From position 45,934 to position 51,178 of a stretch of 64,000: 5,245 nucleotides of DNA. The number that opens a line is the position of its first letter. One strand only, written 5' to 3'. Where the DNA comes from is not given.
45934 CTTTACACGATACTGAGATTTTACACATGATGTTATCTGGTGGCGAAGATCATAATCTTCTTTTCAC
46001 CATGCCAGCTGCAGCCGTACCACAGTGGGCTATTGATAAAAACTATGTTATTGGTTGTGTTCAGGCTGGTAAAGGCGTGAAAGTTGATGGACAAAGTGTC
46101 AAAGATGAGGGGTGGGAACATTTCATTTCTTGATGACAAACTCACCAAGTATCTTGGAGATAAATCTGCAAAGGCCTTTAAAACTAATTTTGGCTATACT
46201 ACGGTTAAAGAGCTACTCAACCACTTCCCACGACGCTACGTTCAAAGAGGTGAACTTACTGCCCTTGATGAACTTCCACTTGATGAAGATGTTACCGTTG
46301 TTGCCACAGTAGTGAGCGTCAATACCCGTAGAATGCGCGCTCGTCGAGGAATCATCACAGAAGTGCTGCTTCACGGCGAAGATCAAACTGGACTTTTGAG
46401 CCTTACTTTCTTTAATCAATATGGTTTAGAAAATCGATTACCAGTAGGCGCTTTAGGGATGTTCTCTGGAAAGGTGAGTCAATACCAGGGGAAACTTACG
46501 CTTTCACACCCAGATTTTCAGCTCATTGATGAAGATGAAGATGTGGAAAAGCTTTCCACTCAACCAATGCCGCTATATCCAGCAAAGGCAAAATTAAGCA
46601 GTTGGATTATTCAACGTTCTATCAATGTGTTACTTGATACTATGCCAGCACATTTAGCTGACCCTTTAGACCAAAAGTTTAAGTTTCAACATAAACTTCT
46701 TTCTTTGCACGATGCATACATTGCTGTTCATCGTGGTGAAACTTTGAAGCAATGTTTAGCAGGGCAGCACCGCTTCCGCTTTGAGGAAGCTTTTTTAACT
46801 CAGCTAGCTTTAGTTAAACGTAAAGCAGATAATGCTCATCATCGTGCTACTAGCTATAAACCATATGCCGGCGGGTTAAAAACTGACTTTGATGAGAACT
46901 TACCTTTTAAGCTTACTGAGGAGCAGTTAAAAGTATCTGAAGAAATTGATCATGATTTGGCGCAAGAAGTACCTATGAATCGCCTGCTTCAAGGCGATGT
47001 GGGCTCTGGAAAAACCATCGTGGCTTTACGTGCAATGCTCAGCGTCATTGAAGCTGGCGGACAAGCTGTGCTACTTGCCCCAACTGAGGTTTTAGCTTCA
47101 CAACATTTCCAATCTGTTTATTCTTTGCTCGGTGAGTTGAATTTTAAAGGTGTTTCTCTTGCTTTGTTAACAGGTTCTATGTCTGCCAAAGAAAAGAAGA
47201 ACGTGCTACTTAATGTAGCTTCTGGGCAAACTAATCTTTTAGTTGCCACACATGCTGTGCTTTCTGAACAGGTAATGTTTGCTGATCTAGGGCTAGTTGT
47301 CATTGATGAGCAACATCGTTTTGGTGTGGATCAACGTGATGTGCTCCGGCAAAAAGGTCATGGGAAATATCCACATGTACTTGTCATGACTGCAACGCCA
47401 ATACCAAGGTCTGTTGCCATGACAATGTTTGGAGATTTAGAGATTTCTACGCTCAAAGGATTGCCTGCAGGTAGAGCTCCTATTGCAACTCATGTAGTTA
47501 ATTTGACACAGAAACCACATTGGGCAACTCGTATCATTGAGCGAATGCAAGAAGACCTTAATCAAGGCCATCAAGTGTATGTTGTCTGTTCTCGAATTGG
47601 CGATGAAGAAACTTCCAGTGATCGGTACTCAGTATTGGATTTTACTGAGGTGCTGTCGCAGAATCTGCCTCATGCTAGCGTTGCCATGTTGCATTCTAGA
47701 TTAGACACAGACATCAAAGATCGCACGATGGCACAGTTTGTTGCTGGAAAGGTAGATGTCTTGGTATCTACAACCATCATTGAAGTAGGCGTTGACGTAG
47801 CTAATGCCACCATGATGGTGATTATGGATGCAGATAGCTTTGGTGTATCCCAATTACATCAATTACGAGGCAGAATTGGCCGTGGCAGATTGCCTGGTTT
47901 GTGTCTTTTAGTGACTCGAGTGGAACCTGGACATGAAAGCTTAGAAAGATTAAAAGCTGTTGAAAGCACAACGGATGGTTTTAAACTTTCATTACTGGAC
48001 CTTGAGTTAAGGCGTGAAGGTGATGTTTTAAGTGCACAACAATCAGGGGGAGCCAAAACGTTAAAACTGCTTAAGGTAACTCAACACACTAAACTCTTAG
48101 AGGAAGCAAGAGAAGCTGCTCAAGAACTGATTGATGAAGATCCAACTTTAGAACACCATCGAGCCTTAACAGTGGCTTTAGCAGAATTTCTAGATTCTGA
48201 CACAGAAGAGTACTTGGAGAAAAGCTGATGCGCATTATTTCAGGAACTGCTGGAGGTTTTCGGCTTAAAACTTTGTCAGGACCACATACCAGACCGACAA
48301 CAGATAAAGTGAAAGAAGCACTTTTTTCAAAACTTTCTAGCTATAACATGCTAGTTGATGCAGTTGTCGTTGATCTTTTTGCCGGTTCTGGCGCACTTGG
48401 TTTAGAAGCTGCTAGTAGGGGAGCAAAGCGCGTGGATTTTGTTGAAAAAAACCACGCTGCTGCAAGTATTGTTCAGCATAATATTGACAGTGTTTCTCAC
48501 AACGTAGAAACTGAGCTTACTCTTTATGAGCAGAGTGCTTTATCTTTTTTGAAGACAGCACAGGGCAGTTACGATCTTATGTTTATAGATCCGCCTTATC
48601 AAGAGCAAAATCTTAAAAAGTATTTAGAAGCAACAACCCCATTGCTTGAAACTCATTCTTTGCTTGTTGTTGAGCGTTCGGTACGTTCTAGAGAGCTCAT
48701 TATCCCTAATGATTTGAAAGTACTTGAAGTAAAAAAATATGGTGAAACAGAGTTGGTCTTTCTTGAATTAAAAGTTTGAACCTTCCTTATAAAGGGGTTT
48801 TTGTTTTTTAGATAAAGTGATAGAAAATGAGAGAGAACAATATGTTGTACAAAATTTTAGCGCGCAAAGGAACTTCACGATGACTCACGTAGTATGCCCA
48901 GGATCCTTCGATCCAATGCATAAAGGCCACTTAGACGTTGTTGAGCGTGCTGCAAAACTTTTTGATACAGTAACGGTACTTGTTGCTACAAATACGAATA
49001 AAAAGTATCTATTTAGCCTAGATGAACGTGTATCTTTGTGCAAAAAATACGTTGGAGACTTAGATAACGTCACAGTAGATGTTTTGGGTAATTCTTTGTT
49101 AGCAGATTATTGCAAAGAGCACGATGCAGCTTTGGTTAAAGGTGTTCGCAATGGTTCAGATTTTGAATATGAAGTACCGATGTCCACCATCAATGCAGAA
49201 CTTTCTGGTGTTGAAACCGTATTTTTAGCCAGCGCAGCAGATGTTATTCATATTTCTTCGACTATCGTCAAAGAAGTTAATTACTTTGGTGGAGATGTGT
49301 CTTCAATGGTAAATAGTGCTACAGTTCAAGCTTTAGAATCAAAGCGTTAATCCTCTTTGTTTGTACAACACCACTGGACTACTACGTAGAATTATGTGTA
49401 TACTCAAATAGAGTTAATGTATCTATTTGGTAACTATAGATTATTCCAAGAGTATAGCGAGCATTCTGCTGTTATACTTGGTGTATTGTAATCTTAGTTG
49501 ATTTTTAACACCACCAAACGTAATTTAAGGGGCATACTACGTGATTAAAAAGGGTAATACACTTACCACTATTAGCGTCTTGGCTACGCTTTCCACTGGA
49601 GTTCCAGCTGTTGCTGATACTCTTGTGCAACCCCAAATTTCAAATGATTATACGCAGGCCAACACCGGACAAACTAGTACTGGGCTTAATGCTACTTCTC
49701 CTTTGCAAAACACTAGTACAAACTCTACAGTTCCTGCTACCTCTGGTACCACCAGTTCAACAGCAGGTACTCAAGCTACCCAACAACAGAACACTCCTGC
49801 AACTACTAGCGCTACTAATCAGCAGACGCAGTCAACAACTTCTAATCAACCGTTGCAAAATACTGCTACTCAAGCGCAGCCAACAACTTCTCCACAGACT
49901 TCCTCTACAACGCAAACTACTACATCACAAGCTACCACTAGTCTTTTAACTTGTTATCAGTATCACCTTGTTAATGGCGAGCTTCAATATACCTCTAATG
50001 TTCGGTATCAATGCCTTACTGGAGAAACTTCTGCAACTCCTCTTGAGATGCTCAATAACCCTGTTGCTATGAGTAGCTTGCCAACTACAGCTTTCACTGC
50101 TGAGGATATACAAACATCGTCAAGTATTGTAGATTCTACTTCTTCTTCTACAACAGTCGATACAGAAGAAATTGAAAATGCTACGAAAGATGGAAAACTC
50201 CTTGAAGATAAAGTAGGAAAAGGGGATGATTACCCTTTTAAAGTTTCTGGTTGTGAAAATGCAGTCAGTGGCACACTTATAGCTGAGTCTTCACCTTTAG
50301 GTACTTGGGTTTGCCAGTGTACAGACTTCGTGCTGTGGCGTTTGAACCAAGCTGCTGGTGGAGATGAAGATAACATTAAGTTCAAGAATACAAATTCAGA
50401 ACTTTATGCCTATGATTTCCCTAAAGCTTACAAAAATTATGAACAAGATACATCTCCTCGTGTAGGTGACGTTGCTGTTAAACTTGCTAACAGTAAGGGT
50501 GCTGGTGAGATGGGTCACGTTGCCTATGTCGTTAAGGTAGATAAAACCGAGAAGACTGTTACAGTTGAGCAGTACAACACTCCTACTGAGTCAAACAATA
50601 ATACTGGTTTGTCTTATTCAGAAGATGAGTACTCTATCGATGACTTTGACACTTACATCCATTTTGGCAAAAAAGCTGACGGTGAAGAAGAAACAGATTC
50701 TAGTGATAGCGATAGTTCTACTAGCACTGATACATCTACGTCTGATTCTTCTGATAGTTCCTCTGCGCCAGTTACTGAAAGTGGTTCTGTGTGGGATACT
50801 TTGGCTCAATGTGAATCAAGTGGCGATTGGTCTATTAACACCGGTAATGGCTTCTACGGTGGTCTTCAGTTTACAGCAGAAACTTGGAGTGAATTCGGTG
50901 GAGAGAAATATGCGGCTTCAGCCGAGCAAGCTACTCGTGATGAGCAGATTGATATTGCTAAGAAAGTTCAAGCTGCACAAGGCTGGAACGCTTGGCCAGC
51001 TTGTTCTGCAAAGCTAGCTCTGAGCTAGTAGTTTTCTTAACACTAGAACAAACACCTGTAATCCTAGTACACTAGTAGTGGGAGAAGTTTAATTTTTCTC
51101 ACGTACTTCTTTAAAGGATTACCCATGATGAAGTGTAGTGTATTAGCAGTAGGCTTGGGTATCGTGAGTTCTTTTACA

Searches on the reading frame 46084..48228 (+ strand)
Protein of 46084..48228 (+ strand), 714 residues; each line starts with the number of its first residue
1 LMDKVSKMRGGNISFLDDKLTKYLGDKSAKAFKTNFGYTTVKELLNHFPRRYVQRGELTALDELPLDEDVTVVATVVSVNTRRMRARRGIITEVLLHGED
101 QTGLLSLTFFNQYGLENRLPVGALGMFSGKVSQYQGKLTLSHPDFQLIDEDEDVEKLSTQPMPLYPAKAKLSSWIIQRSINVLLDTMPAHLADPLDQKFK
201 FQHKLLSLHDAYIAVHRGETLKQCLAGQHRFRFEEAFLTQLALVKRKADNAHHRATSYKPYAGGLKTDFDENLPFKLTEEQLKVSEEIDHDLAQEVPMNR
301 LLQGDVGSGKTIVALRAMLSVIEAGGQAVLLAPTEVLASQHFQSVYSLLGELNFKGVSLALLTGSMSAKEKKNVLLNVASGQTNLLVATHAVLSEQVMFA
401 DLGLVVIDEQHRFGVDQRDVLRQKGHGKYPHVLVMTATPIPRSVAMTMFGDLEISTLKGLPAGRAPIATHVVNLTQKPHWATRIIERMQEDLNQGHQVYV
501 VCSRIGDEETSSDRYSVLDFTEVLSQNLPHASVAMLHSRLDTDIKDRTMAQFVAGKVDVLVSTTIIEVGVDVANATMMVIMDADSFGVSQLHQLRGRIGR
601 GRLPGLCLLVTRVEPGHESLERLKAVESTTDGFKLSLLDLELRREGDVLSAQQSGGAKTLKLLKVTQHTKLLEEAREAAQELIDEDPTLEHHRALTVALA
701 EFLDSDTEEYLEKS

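Call 61: search_protein_families(library=pfam, proteins=[window:46084-48228:+], max_evalue=0.00001)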
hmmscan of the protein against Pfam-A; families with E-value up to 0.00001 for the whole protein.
window:46084-48228:+ (714 aa): 5 families
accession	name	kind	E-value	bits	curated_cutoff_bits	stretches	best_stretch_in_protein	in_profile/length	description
PF00271.37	Helicase_C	-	7.3e-24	84.6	23.5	1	491-600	11-108/110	Helicase conserved C-terminal domain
PF00270.35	DEAD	-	1.1e-22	80.9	26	1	299-445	16-165/167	DEAD/DEAH box helicase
PF17191.10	RecG_wedge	-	1.4e-14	54.4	23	1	19-177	3-152/162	RecG wedge domain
PF19833.4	RecG_dom3_C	-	3.7e-11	43.4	26.8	1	629-691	1-63/87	ATP-dependent DNA helicase RecG, domain 3, C-terminal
PF04851.21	ResIII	-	4.4e-11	43.4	22.5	1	276-439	3-162/164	Type III restriction enzyme, res subunit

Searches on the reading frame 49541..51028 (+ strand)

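Call 61: search_protein_families(library=pfam, proteins=[window:49541-51028:+], max_evalue=0.00001)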
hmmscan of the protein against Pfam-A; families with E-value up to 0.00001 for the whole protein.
window:49541-51028:+ (495 aa): 2 families
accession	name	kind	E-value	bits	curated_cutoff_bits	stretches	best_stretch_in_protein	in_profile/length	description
PF06737.19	Transglycosylas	-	1.3e-32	112.7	27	1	416-488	5-77/77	Transglycosylase-like domain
PF05257.22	CHAP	-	7.4e-13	49.3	26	1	255-346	7-81/81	CHAP domain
